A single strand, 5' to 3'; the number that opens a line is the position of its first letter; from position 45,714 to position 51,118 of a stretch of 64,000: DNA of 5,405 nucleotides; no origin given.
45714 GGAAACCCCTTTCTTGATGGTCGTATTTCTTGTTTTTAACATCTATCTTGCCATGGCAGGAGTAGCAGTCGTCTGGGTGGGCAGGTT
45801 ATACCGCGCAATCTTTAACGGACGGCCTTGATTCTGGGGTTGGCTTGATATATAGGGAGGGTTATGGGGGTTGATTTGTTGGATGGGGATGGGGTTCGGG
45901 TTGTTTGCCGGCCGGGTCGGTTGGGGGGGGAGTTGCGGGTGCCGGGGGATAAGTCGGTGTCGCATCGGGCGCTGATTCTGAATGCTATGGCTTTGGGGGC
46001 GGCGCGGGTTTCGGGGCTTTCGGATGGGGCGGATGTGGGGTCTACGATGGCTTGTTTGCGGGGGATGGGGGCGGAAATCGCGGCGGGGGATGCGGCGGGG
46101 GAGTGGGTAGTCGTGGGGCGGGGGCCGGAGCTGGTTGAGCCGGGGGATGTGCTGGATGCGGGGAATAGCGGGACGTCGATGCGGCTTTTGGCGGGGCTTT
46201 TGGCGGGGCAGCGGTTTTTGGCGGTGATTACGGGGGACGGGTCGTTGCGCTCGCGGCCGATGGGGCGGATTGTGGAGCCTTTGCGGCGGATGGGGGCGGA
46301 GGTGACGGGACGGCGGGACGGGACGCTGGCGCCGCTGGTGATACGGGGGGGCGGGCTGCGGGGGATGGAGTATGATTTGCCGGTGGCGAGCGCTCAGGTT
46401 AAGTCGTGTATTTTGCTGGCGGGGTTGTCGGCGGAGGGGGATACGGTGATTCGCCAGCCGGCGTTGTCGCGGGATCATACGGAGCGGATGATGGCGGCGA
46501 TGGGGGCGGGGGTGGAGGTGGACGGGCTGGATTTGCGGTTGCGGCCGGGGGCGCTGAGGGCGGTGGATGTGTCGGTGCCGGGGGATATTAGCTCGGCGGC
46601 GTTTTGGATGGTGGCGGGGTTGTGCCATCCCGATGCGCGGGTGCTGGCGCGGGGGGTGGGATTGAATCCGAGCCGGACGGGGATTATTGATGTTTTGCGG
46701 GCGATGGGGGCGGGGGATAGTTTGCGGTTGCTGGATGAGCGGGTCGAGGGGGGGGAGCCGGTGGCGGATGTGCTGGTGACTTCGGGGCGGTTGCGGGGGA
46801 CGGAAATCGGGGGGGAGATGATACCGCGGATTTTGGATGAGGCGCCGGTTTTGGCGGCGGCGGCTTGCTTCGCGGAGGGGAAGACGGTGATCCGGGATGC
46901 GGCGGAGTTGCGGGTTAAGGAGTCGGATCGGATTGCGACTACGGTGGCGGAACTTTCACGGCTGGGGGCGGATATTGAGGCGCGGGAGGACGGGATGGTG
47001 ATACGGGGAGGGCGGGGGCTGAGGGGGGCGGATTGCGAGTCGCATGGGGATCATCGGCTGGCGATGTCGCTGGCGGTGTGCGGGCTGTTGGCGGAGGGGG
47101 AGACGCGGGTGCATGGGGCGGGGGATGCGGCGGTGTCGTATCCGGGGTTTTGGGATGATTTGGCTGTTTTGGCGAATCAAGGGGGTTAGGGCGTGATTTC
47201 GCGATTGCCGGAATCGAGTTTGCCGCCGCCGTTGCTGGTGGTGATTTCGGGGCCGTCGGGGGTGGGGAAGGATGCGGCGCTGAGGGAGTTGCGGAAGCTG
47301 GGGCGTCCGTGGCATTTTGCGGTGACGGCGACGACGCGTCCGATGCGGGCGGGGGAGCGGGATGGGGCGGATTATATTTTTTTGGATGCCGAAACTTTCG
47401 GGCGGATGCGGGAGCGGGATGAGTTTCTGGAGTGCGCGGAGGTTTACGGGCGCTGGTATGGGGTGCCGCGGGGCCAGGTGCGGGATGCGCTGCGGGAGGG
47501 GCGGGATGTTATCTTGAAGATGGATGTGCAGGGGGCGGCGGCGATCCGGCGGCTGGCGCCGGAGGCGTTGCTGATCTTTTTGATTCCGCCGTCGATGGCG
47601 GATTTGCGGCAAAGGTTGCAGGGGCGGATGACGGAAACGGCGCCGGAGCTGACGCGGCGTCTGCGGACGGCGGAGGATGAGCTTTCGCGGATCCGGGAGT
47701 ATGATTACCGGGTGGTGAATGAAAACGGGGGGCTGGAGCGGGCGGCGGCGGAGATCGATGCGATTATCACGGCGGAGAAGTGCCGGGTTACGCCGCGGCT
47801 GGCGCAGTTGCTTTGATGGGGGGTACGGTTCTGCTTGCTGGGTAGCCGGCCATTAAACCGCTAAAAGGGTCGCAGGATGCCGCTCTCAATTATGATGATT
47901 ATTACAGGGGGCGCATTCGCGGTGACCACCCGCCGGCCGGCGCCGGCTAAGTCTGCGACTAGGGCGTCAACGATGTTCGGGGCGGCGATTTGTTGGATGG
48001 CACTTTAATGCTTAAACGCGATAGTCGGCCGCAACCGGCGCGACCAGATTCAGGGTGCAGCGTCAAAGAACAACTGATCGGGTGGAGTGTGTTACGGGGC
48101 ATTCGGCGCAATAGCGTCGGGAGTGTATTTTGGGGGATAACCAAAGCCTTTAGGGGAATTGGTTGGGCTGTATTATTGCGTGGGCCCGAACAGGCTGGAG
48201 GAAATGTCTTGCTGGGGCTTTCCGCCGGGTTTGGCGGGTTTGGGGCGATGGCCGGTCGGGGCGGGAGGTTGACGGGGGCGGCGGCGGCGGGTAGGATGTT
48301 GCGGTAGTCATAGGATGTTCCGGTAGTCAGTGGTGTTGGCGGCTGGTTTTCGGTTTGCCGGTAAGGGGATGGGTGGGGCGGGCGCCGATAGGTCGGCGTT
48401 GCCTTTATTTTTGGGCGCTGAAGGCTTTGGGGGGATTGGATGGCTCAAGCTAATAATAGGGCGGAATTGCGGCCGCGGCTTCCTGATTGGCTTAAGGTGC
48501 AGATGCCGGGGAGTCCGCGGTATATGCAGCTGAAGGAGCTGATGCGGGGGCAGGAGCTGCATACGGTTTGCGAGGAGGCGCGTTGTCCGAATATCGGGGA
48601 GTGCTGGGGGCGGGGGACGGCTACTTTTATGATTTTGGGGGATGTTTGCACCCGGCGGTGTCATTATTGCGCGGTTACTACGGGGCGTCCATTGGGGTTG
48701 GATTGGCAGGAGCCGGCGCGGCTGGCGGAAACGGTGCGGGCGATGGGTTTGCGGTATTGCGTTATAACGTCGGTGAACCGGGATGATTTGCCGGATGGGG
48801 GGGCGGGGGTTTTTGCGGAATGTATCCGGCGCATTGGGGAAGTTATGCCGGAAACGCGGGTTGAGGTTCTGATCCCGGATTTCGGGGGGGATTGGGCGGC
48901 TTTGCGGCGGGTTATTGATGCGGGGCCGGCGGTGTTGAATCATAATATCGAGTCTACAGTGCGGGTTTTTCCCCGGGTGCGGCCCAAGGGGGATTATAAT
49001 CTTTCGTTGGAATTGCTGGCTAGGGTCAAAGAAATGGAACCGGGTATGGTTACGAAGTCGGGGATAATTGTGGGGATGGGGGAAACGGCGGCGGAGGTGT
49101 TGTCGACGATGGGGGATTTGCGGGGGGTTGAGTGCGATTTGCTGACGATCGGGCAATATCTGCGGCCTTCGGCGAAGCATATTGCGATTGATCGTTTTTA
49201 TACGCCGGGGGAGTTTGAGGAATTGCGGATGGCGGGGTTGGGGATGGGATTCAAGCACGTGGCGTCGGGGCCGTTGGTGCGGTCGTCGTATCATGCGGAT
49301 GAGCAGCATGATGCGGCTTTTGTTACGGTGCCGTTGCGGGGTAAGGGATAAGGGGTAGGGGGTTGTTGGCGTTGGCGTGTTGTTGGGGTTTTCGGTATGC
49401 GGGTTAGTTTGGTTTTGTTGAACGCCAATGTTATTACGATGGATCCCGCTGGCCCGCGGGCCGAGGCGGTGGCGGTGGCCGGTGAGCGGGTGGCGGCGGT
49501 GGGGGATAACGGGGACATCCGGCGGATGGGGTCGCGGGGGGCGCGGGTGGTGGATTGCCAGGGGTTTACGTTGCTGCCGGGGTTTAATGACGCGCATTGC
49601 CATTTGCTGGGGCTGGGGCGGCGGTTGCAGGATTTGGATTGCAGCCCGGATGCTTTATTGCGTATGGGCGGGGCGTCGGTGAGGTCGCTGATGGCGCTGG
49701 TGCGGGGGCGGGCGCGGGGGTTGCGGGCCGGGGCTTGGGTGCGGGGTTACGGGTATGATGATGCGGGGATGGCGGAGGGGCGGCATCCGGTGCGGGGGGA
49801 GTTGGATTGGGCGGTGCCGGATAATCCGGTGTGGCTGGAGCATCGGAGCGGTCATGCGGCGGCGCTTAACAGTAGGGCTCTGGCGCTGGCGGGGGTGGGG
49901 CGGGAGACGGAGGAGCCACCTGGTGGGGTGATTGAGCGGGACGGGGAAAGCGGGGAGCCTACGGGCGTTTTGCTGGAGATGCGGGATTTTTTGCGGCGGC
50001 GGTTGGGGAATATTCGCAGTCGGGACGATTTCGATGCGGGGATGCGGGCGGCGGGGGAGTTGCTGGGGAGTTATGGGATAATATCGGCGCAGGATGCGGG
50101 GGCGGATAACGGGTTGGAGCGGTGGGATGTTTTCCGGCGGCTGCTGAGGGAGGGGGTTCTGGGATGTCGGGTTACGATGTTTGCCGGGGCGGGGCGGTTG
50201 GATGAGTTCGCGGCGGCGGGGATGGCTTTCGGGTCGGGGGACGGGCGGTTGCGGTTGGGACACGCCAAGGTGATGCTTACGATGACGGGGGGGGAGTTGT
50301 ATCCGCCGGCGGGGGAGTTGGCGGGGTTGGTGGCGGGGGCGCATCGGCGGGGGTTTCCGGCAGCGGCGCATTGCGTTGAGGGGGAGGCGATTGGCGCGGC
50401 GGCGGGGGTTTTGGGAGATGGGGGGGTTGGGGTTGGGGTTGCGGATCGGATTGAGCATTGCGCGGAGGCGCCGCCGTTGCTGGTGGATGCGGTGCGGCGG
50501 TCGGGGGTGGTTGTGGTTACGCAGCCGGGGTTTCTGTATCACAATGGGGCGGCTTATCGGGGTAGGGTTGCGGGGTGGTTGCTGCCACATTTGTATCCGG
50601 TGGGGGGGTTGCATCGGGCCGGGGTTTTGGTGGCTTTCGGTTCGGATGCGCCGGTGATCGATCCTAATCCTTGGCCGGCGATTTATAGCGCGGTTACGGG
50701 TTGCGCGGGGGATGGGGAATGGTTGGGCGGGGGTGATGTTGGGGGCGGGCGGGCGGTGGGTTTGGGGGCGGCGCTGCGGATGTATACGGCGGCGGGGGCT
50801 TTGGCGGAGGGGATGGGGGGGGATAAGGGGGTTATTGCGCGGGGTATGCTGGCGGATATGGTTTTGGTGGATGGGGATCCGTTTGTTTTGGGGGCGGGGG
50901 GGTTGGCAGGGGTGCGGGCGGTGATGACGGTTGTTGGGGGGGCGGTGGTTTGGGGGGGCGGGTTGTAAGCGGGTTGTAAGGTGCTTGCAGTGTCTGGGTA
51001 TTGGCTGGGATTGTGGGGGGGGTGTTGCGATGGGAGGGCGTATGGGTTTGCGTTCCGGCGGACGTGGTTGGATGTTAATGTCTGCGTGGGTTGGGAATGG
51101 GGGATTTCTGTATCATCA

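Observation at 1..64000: Two almost mutually exclusive codon dialects determined by gene orientation relative to the skew flip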

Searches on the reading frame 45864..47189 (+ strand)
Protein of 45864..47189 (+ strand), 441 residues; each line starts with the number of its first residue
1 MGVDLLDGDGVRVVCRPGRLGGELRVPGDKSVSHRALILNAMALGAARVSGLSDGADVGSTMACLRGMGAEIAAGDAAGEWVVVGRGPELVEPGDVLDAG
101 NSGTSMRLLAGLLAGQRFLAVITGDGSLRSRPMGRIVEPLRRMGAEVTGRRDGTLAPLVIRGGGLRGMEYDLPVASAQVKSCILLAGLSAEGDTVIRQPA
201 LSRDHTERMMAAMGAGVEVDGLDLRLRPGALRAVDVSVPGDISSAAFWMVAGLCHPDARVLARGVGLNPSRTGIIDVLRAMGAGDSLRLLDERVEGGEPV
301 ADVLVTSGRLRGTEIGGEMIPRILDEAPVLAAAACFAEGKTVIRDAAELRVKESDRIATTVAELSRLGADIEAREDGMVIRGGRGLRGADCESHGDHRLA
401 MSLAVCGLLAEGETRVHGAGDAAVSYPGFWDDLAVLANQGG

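Call 12: search_protein_families(library=pfam, proteins=[window:45864-47189:+])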
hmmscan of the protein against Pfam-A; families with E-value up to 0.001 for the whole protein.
window:45864-47189:+ (441 aa): 1 family
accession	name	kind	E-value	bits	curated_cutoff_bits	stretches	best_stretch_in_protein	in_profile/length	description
PF00275.25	EPSP_synthase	-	7.1e-114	381.2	22.8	1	17-433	4-417/417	EPSP synthase (3-phosphoshikimate 1-carboxyvinyltransferase)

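Call 16: find_homologous_proteins(query=window:45864-47189:+, max_evalue=1e-30)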
Query window:45864-47189:+ (441 aa): 8000 proteins with E <= 1e-30 among 8000 candidates; the best 120 are listed.
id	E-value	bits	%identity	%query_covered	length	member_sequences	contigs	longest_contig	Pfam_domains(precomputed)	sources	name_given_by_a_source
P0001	1.4e-269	912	98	100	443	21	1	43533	PF00275.26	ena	-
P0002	6.9e-240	815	88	100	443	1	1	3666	PF00275.26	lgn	-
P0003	1.0e-217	742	81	97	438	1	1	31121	PF00275.26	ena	-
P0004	6.5e-217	739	81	97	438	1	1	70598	PF00275.26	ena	-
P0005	9.4e-217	738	81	99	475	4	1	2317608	PF00275.26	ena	-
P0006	6.0e-216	736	80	97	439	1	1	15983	PF00275.26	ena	-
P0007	8.4e-216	735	80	98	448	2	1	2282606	PF00275.26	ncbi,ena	-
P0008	1.6e-215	734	80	100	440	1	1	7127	PF00275.26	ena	-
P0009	1.4e-214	731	79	97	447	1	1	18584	PF00275.26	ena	-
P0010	2.8e-214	730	79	97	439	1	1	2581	PF00275.26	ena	-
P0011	6.6e-214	729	79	98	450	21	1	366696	PF00275.26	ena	-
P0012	1.9e-213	727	79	97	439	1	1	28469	PF00275.26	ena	-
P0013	2.7e-213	727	78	98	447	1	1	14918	PF00275.26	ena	-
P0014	4.0e-213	726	79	97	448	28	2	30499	PF00275.26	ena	-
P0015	9.8e-213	725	80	97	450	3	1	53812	PF00275.26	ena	-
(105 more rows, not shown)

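Call 17: find_encoding_contigs(protein=P0001, flank=10000, max_places=2)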
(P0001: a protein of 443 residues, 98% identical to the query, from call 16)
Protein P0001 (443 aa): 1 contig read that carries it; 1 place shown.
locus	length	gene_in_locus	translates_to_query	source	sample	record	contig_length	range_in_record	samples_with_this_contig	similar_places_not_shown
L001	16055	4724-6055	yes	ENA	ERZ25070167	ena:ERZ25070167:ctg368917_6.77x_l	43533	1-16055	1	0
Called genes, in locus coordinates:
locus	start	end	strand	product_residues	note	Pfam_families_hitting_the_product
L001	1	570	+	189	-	?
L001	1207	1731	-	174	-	-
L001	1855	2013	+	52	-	-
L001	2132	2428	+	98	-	-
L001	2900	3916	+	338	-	PF03807:F420_oxidored, PF02153:PDH_N, PF20463:PDH_C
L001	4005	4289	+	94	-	-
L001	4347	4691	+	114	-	-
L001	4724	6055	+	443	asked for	PF00275:EPSP_synthase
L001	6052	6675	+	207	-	PF00625:Guanylate_kin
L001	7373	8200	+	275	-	PF04055:Radical_SAM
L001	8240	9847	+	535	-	-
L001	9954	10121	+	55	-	-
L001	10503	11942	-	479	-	PF13424:TPR_12 (faint), PF12895:ANAPC3 (faint), PF13176:TPR_7 (faint)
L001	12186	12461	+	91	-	-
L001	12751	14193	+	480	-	PF17767:NAPRTase_N, PF04095:NAPRTase (weak), PF17956:NAPRTase_C (weak)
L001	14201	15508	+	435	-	PF01555:N6_N4_Mtase, PF01844:HNH (weak), PF14279:HNH_5 (weak)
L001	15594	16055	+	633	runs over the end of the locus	PF01012:ETF, PF00766:ETF_alpha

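Call 18: find_encoding_contigs(protein=P0007, flank=10000, max_places=2)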
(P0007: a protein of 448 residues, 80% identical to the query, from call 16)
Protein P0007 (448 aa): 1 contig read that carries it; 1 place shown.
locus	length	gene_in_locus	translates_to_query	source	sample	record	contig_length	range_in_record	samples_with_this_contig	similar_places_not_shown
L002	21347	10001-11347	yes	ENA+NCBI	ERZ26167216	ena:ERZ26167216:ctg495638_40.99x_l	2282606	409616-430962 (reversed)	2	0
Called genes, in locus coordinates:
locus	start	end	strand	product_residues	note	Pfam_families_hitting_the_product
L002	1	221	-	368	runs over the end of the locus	-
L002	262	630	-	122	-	PF01323:DSBA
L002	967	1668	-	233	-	PF00702:Hydrolase, PF13419:HAD_2, PF13242:Hydrolase_like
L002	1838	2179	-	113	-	-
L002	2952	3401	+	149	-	PF02502:LacAB_rpiB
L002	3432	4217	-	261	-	PF02358:Trehalose_PPase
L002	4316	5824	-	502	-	PF00982:Glyco_transf_20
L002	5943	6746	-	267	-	PF05685:Uma2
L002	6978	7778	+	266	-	PF00561:Abhydrolase_1, PF12146:Hydrolase_4, PF12697:Abhydrolase_6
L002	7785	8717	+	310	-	PF09084:NMT1 (weak), PF13379:NMT1_2 (faint)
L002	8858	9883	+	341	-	PF03807:F420_oxidored, PF07991:KARI_N (faint), PF02153:PDH_N, PF20463:PDH_C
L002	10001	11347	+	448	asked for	PF00275:EPSP_synthase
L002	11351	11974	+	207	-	PF00625:Guanylate_kin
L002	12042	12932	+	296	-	PF16881:LIAS_N, PF04055:Radical_SAM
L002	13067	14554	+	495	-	PF07969:Amidohydro_3, PF01979:Amidohydro_1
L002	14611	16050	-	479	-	PF13424:TPR_12 (faint)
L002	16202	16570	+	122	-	PF00355:Rieske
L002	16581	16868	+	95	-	-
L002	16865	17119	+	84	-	-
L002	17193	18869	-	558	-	PF07969:Amidohydro_3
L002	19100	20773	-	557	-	PF07969:Amidohydro_3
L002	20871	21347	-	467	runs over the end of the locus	PF01425:Amidase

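Call 21: find_related_loci(query=window:45864-47189:+, collection=genome_contigs, flank=10000)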
Query window:45864-47189:+ (441 aa) in genome_contigs; peptide patterns used: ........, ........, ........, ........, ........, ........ (x = any residue, [..] = any of these).
385 stretches matched a pattern; 142 encode a relative of the query (tblastn E <= 1e-3); the best 80 are kept; 80 distinct loci.
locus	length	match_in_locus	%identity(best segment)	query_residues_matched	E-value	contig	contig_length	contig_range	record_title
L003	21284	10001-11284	79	11-438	0e+0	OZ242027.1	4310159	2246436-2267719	MAG: Dehalococcoidia bacterium isolate b612d4f0-7387-46ac-83c2-9cb111bb644c genome assembly, chromosome: 1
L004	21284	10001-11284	79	11-438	0e+0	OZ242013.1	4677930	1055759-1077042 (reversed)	MAG: Dehalococcoidia bacterium isolate 46172bb6-85ce-4bfa-83e6-a227f3f22208 genome assembly, chromosome: 1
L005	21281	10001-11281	78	11-437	0e+0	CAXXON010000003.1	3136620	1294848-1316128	MAG: Dehalococcoidia bacterium isolate 68d30e11-8926-419a-9d87-ffe9a26ece92 genome assembly, contig: contig_3, whole gen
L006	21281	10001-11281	77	11-437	0e+0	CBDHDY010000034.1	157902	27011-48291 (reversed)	MAG: Dehalococcoidia bacterium isolate e58c4f91-f2be-4f0a-9909-6998b1ebe402 genome assembly, contig: contig_34, whole ge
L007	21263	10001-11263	77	12-432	0e+0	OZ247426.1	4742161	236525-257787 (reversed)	MAG: Dehalococcoidia bacterium isolate a97bc163-3bbb-412f-9a64-4bc878210a30 genome assembly, chromosome: 1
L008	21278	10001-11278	77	12-437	0e+0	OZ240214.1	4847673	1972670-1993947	MAG: Dehalococcoidia bacterium isolate 15407ad4-12be-4b8a-b00d-040aaa6d19d6 genome assembly, chromosome: 1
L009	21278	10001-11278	75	12-437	0e+0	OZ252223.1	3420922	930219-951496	MAG: Dehalococcoidia bacterium isolate 61792766-41d2-4ca2-9188-a4e588d315ea genome assembly, chromosome: 1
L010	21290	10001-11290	70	14-439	0e+0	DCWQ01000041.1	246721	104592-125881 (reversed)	MAG TPA_asm: Dehalococcoidia bacterium UBA2158 UBA2158_contig_3238, whole genome shotgun sequence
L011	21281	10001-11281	74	12-438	0e+0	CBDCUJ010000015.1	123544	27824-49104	MAG: Dehalococcoidia bacterium isolate 29918375-b316-4374-90ff-90775800fcb1 genome assembly, contig: contig_15, whole ge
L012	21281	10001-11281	73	12-438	0e+0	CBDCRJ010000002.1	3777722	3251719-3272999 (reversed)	MAG: Dehalococcoidia bacterium isolate 2d39826d-14c6-4929-8ced-310aa4e6ff2e genome assembly, contig: contig_2, whole gen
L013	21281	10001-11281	74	12-438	0e+0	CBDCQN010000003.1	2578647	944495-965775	MAG: Dehalococcoidia bacterium isolate 997938ad-5f2c-4502-9bad-db81906396c3 genome assembly, contig: contig_3, whole gen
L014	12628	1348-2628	74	12-438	0e+0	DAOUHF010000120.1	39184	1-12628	MAG TPA_asm: Dehalococcoidia bacterium isolate S1_43 k129_2359955, whole genome shotgun sequence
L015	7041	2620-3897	71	20-441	0e+0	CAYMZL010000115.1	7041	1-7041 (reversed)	MAG TPA_asm: uncultured Dehalococcoidia bacterium isolate binchicken_co138_79 genome assembly, contig: NODE_1755_length_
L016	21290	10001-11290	67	14-439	0e+0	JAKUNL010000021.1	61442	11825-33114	MAG: Dehalococcoidia bacterium isolate ALOHA_A2.0_6 A2.0-Dehalococcoidia-10_21, whole genome shotgun sequence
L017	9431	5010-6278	70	12-430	0e+0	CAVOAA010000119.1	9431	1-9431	MAG: Dehalococcoidia bacterium isolate CBN3_331.50 genome assembly, contig: Ga0302139_10002248, whole genome shotgun seq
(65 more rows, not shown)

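Call 28: find_encoding_contigs(protein=P0002, flank=10000, max_places=2)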
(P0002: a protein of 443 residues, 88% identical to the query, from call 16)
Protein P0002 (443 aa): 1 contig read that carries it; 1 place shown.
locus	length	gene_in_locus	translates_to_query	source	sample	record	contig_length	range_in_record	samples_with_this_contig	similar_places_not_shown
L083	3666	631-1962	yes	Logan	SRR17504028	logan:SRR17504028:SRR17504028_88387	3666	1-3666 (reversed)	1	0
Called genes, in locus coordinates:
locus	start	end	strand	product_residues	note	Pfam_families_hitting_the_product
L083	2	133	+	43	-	?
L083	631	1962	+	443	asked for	PF00275:EPSP_synthase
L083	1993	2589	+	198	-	PF00625:Guanylate_kin, PF13671:AAA_33 (faint)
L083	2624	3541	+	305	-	PF16881:LIAS_N, PF04055:Radical_SAM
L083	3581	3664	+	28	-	?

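Call 29: find_encoding_contigs(protein=P0004, flank=10000, max_places=2)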
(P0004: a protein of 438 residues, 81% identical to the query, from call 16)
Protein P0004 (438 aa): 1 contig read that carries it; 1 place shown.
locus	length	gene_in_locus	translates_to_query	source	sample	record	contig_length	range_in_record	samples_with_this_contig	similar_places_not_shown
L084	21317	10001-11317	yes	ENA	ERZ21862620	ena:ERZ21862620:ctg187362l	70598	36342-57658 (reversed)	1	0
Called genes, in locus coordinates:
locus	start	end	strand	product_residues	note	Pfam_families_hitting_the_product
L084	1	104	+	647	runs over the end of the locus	PF00664:ABC_membrane, PF00005:ABC_tran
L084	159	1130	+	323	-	PF00582:Usp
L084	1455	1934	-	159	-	PF01323:DSBA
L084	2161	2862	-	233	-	PF00702:Hydrolase, PF13419:HAD_2, PF13242:Hydrolase_like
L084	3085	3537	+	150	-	PF02502:LacAB_rpiB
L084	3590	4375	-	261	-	PF02358:Trehalose_PPase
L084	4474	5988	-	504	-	PF00982:Glyco_transf_20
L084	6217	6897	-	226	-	PF00226:DnaJ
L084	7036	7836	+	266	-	PF00561:Abhydrolase_1, PF12146:Hydrolase_4, PF12697:Abhydrolase_6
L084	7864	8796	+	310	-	PF09084:NMT1 (weak), PF13379:NMT1_2 (weak)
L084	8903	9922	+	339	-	PF01210:NAD_Gly3P_dh_N (faint), PF03807:F420_oxidored (weak), PF07991:KARI_N (weak), PF02153:PDH_N, PF20463:PDH_C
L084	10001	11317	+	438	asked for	PF00275:EPSP_synthase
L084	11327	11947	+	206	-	PF00625:Guanylate_kin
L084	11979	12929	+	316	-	PF16881:LIAS_N, PF04055:Radical_SAM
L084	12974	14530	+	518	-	PF07969:Amidohydro_3, PF01979:Amidohydro_1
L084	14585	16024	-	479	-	-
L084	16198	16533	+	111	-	PF00355:Rieske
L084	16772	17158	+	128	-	PF01548:DEDD_Tnp_IS110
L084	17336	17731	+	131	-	PF02371:Transposase_20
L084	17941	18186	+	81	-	-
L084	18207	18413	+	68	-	PF10049:DUF2283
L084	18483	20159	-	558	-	PF07969:Amidohydro_3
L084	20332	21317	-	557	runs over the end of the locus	PF07969:Amidohydro_3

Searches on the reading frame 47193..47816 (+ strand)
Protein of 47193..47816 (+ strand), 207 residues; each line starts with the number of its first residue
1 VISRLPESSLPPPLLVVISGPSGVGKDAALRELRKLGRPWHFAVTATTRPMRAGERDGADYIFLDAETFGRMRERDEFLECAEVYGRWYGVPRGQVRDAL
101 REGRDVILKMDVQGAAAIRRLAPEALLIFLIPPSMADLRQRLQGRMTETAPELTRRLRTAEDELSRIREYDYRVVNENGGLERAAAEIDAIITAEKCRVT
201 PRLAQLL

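Call 12: search_protein_families(library=pfam, proteins=[window:47193-47816:+])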
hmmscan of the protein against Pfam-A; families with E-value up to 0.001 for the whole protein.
window:47193-47816:+ (207 aa): 2 families
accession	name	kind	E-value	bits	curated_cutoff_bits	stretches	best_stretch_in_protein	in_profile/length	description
PF00625.27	Guanylate_kin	-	7.4e-35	120.7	25.2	1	15-194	4-181/182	Guanylate kinase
PF13671.12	AAA_33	-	0.00012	22.8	27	1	15-149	1-122/143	AAA domain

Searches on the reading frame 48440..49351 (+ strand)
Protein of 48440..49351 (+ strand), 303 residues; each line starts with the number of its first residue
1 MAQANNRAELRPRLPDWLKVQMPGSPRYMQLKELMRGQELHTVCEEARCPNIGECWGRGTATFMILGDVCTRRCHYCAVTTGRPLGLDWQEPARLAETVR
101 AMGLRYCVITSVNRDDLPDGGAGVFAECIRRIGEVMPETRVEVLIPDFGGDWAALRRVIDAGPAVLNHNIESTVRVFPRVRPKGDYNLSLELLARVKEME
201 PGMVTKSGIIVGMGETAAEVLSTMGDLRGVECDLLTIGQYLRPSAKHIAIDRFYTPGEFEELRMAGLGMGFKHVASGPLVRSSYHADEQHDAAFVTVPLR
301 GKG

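Call 12: search_protein_families(library=pfam, proteins=[window:48440-49351:+])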
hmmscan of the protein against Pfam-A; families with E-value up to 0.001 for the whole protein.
window:48440-49351:+ (303 aa): 2 families
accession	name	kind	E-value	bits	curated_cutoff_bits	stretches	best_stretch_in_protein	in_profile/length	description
PF04055.27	Radical_SAM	-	1.5e-18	68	29.5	1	64-225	1-164/166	Radical SAM superfamily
PF16881.10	LIAS_N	-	5.4e-12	46.5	27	1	8-49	56-96/96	N-terminal domain of lipoyl synthase of Radical_SAM family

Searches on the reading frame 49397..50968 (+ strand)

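Call 12: search_protein_families(library=pfam, proteins=[window:49397-50968:+])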
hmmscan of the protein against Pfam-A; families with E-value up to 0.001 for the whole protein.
window:49397-50968:+ (523 aa): 2 families
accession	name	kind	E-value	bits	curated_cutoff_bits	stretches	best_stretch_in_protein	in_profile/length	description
PF07969.17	Amidohydro_3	-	3.5e-72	244.8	29.7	1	50-518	1-471/472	Amidohydrolase family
PF01979.26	Amidohydro_1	-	1.8e-09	37.8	25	1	307-500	136-323/345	Amidohydrolase family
